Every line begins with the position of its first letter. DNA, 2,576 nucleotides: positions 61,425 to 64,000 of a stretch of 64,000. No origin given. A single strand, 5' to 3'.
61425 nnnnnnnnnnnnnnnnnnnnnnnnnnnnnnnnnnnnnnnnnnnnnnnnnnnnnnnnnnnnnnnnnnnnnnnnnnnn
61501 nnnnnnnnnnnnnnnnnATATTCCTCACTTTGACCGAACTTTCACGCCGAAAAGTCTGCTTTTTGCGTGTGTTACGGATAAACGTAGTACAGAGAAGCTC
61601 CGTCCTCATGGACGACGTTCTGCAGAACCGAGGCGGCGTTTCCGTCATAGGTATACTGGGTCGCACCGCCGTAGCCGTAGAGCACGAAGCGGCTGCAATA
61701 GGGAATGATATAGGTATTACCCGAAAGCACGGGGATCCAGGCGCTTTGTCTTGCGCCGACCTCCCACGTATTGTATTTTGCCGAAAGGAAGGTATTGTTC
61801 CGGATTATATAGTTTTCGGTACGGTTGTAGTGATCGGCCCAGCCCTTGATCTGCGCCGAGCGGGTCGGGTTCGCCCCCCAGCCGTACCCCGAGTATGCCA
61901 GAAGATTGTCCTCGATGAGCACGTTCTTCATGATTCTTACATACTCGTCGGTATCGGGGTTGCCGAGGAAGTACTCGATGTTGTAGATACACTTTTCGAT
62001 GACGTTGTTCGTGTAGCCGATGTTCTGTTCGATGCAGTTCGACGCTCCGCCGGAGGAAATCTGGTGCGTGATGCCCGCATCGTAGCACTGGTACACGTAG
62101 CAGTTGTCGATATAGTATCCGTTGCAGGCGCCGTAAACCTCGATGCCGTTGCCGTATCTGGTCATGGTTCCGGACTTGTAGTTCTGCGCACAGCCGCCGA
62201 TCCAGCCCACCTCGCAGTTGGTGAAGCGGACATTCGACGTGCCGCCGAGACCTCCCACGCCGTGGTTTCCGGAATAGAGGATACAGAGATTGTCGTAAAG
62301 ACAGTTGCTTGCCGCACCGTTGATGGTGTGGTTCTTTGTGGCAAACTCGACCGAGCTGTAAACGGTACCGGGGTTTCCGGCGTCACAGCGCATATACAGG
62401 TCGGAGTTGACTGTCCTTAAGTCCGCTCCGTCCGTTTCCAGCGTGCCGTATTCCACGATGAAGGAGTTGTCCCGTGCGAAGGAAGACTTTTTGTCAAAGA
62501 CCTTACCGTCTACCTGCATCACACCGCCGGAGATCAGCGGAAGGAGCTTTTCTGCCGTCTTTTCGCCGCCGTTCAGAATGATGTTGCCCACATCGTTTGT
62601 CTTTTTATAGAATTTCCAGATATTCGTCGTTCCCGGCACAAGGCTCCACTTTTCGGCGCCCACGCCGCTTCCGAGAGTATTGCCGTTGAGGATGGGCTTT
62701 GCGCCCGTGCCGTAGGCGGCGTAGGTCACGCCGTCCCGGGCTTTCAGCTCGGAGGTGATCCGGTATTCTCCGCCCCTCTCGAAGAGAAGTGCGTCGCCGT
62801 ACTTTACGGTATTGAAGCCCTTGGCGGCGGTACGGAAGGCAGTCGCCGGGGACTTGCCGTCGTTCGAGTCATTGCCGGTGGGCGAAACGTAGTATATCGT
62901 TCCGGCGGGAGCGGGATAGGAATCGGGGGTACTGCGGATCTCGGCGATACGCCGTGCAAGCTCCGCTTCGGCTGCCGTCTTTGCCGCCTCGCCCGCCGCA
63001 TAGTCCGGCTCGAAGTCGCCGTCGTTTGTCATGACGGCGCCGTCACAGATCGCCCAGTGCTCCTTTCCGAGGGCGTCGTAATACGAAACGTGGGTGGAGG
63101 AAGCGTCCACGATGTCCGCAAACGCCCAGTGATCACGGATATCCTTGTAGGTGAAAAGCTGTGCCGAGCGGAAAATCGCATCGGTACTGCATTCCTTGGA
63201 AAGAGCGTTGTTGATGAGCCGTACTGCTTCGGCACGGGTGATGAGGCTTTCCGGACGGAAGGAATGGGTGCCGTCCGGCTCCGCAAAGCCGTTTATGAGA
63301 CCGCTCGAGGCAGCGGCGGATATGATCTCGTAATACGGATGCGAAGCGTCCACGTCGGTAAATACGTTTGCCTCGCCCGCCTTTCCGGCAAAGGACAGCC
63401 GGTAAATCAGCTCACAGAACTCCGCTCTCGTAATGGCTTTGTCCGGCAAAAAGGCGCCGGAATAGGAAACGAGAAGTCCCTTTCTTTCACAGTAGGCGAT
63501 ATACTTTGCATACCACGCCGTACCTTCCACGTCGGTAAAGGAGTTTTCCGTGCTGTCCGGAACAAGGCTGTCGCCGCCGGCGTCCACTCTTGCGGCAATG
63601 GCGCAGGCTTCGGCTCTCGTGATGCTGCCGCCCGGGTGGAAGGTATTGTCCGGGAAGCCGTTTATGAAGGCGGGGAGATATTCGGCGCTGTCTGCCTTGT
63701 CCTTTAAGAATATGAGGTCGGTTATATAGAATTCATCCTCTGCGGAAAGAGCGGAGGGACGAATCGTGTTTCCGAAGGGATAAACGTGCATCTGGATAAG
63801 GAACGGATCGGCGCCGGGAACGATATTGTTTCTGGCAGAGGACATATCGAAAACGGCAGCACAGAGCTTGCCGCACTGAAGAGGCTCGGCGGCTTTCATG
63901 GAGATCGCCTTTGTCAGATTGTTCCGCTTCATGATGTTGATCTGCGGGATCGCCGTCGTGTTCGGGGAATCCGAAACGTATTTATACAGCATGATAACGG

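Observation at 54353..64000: Tandem array of three paralogous SLH-middle / beta-helix-C-terminal surface proteins with near-identical nucleotide blocks (recombination substrate, likely surface variation)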

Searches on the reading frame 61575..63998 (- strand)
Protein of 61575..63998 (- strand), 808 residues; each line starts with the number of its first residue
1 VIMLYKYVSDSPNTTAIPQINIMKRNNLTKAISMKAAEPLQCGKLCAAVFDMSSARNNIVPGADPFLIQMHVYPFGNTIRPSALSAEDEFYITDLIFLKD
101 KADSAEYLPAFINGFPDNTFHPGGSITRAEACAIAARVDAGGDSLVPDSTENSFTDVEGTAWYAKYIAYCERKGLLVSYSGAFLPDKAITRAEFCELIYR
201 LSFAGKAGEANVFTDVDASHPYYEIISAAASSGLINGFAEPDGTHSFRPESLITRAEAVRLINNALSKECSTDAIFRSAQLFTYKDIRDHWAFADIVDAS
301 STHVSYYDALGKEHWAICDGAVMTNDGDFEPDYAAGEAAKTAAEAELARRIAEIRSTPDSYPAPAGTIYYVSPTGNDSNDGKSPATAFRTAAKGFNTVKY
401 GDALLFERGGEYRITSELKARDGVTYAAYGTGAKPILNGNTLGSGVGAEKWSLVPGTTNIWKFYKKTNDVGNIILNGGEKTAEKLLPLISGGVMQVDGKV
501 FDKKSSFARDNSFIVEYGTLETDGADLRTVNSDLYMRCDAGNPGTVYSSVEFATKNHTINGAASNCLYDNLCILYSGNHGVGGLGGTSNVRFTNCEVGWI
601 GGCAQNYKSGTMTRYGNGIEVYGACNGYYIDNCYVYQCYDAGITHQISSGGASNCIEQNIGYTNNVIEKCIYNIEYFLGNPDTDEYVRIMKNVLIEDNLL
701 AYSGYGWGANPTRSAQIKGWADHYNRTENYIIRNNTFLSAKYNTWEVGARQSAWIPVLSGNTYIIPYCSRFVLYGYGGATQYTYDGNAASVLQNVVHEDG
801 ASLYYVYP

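Call 12: search_protein_families(library=pfam, proteins=[window:61575-63998:-], max_evalue=0.01)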
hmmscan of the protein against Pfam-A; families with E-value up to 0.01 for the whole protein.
window:61575-63998:- (808 aa): 2 families
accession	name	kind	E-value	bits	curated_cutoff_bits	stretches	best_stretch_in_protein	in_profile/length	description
PF00395.25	SLH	-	7.6e-30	103.1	20.8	3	153-195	1-44/44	S-layer homology domain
PF20953.2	Caud_bapl16_3rd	-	0.0053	17.1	27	0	504-546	28-73/84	Phage tail base-plate attachment protein C-terminal insertion domain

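Call 27: search_protein_families(library=ncbifam, proteins=[window:61575-63998:-], max_evalue=1)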
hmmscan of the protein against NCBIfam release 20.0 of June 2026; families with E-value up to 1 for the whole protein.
window:61575-63998:- (808 aa): 1 family
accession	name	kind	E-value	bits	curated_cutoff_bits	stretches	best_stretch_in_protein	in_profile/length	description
NF033190.2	inl_like_NEAT_1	exception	9.4e-06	24.2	1275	1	153-268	581-693/754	NEAT domain-containing leucine-rich repeat protein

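Call 83: search_protein_families(library=phrogs, proteins=[window:61575-63998:-], max_evalue=0.01)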
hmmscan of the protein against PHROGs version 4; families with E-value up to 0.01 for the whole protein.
window:61575-63998:- (808 aa): 1 family
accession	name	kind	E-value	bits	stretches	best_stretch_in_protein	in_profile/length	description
phrog_20208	-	unknown function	1.1e-09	38.1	1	152-266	509-621/697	-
